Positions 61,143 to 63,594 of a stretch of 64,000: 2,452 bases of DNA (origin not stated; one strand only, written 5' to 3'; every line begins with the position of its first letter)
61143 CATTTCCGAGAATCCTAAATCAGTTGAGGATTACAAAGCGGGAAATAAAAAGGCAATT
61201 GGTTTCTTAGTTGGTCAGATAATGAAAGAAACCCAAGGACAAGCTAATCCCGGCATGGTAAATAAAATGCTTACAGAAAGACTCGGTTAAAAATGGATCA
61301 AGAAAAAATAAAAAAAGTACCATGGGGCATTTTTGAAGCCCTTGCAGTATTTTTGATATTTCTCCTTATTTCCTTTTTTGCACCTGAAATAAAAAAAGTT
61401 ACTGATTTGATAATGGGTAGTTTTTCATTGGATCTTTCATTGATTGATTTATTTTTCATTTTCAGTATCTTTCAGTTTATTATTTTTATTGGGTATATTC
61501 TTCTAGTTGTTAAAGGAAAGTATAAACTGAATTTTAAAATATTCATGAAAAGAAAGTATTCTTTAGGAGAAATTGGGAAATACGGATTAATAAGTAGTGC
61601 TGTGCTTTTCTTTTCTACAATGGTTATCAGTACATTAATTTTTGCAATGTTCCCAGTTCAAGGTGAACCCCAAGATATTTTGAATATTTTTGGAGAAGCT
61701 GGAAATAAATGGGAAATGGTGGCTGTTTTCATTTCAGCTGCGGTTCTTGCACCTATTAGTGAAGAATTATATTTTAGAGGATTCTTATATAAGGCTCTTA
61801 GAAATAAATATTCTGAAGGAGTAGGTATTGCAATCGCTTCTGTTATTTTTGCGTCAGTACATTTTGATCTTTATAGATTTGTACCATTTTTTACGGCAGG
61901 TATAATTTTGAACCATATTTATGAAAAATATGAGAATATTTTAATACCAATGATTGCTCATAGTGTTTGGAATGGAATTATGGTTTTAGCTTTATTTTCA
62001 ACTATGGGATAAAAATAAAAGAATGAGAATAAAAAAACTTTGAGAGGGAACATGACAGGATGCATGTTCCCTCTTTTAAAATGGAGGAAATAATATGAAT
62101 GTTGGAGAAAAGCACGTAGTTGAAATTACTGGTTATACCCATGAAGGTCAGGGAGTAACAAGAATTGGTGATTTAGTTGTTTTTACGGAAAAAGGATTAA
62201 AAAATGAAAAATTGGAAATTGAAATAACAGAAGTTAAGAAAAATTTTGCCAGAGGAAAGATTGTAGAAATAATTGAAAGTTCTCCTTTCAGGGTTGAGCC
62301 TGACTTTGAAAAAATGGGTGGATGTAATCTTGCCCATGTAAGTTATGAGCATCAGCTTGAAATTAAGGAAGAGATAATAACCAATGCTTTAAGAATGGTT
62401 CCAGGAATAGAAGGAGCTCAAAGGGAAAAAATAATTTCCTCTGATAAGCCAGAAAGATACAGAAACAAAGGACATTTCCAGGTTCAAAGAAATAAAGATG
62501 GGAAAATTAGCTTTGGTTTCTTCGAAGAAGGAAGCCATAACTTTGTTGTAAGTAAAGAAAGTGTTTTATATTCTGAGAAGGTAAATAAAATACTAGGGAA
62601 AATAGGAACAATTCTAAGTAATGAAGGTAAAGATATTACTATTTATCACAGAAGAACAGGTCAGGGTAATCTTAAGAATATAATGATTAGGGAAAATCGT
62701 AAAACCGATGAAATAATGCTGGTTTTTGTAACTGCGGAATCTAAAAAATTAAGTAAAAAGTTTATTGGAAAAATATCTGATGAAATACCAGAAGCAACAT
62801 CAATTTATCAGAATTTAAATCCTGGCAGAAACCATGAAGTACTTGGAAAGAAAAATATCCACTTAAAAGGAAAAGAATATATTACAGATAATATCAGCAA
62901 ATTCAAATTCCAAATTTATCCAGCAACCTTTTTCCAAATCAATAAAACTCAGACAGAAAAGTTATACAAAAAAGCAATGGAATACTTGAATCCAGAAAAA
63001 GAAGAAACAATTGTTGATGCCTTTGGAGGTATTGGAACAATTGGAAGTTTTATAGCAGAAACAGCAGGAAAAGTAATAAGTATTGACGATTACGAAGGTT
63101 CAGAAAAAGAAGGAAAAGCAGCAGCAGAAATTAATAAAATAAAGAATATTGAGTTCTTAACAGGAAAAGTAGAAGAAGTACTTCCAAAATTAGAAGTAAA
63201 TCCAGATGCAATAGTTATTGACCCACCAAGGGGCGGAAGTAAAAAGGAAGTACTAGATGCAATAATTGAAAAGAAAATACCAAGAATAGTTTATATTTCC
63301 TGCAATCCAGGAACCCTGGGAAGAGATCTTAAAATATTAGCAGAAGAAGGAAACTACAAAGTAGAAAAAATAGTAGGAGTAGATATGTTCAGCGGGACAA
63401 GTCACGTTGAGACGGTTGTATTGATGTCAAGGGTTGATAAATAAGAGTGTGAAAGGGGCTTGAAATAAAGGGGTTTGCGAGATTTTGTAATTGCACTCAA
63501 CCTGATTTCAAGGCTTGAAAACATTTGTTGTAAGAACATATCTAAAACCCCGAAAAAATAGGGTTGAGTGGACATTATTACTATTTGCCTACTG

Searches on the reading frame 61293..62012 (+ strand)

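Call 66: search_protein_families(library=pfam, proteins=[window:61293-62012:+])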
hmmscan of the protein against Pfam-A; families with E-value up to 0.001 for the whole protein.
window:61293-62012:+ (239 aa): 1 family
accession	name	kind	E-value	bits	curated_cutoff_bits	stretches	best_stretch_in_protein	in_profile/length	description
PF02517.21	Rce1-like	-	1.4e-22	80.2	22.4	1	141-228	3-92/93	Type II CAAX prenyl endopeptidase Rce1-like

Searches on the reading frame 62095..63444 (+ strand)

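Call 66: search_protein_families(library=pfam, proteins=[window:62095-63444:+])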
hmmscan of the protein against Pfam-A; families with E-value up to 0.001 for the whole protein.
window:62095-63444:+ (449 aa): 3 families
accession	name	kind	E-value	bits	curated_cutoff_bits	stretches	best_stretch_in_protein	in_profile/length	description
PF05958.17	tRNA_U5-meth_tr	-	4.7e-20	72.4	23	1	260-446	156-356/357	tRNA (Uracil-5-)-methyltransferase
PF01938.26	TRAM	-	1.1e-07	32.1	21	1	3-57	4-61/61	TRAM domain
PF13847.12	Methyltransf_31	-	7.3e-06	26.2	27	1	301-420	2-127/145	Methyltransferase domain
